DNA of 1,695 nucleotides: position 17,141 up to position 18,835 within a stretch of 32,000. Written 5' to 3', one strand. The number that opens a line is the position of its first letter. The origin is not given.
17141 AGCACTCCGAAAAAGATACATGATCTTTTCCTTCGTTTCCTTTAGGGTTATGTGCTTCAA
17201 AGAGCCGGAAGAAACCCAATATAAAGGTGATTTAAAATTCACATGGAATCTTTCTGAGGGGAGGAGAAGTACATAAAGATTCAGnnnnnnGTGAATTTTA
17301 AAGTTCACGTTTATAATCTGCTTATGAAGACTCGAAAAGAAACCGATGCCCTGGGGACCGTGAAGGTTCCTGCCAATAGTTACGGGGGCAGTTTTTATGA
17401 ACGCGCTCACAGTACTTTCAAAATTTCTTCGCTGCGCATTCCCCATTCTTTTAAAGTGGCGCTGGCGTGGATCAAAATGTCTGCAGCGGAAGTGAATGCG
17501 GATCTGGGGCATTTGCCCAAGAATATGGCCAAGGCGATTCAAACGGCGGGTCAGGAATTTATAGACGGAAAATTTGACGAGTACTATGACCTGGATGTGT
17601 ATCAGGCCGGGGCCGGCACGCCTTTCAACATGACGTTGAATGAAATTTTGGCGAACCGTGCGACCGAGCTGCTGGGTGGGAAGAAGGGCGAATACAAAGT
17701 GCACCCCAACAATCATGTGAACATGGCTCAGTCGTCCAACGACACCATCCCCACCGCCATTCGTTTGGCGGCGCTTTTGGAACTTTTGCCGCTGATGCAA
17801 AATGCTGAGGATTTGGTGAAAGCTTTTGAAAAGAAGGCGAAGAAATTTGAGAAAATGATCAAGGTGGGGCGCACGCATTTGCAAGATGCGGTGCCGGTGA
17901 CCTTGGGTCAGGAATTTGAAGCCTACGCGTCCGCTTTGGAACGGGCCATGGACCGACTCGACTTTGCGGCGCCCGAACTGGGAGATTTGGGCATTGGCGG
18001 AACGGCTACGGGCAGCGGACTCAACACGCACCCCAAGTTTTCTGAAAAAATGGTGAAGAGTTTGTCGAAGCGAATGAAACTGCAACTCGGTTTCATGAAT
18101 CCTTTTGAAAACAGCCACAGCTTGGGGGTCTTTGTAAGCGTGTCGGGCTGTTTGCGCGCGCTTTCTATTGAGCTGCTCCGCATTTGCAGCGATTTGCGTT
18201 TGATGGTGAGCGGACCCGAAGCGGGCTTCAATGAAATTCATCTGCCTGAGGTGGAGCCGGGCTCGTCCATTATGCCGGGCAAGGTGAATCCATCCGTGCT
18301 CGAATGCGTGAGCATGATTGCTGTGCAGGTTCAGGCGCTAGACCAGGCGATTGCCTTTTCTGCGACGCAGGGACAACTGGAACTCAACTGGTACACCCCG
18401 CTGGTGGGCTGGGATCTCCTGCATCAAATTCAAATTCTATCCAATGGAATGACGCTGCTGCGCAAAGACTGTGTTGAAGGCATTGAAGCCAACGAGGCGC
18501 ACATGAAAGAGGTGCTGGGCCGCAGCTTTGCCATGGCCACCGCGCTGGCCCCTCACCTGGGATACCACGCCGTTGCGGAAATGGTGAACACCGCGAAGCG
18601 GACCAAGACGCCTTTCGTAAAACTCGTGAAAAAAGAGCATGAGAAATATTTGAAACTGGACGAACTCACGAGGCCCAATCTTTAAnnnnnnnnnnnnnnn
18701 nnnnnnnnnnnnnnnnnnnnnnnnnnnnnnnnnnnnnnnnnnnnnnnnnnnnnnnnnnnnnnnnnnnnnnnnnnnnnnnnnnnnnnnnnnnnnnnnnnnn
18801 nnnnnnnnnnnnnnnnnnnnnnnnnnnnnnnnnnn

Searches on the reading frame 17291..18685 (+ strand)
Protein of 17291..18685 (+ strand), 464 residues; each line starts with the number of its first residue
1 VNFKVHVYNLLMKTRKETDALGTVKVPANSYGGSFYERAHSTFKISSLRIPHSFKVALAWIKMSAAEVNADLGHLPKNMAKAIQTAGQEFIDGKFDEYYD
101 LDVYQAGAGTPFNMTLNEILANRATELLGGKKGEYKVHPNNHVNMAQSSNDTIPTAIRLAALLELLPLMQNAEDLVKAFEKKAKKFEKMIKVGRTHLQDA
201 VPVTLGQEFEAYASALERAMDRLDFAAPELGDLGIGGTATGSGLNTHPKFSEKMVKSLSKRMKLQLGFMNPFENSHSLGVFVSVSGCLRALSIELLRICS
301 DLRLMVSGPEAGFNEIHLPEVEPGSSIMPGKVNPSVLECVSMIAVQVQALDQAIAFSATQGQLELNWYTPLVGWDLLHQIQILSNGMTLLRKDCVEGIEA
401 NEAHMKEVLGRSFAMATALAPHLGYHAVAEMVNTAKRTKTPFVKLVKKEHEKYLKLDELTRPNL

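Call 7: search_protein_families(library=pfam, proteins=[window:17291-18685:+], max_evalue=0.01)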
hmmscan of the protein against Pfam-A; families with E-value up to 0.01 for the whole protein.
window:17291-18685:+ (464 aa): 2 families
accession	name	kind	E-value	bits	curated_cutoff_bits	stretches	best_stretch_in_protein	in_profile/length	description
PF00206.25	Lyase_1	-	6.4e-82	275.9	27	1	22-348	1-311/312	Lyase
PF10415.14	FumaraseC_C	-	2.8e-05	24.9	32.5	1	416-450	2-36/54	Fumarase C C-terminus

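Call 8: search_protein_families(library=ncbifam, proteins=[window:17291-18685:+], max_evalue=0.01)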
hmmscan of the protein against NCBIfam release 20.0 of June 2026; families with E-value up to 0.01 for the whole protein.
window:17291-18685:+ (464 aa): 19 families
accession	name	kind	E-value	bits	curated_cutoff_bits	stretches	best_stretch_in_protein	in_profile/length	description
NF008909.0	PRK12273.1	subfamily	1.2e-152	509.1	510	1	12-450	3-445/474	aspartate ammonia-lyase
TIGR00979.1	fumC_II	equivalog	9.5e-136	453.2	664.75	1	15-439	2-429/458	class II fumarate hydratase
TIGR00839.1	aspA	equivalog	3.7e-126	421.8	681.2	1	15-446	1-436/468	aspartate ammonia-lyase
NF011092.0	PRK14515.1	subfamily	1.8e-117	393.1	876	1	13-440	10-439/479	aspartate ammonia-lyase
NF009089.0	PRK12425.1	equivalog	3.2e-112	375.7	840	1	14-437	2-428/464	class II fumarate hydratase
NF006554.0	PRK09053.1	equivalog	1.3e-22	80.2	595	1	136-436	96-395/453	3-carboxy-cis,cis-muconate cycloisomerase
TIGR00838.1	argH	equivalog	3.5e-19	69.1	279.5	1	142-424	100-373/455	argininosuccinate lyase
TIGR02426.1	protocat_pcaB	equivalog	3.7e-19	68.9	355.75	1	65-397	31-337/338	3-carboxy-cis,cis-muconate cycloisomerase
TIGR00928.1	purB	equivalog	4.2e-17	62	326.2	1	140-358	88-301/436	adenylosuccinate lyase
NF004631.0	PRK05975.1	equivalog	1.5e-15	57.1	371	1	140-354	99-306/352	3-carboxy-cis,cis-muconate cycloisomerase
NF006500.1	PRK08937.2-4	subfamily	2.3e-15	56.3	626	1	66-448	40-409/448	adenylosuccinate lyase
NF008964.0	PRK12308.1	equivalog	2.6e-13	49.2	657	1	145-423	105-374/624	argininosuccinate lyase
NF052536.2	CoM_syn_XcbD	exception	9.2e-12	44.4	600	1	60-435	32-392/443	3-sulfopropionylcysteine synthase XcbD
NF052535.1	CoM_syn_XcbC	exception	2.7e-11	42.9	575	1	146-426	108-378/495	2-phosphosulfolactate phosphatase XcbC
NF005000.0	PRK06389.1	equivalog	3.3e-11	42.9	388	1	182-418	135-362/434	argininosuccinate lyase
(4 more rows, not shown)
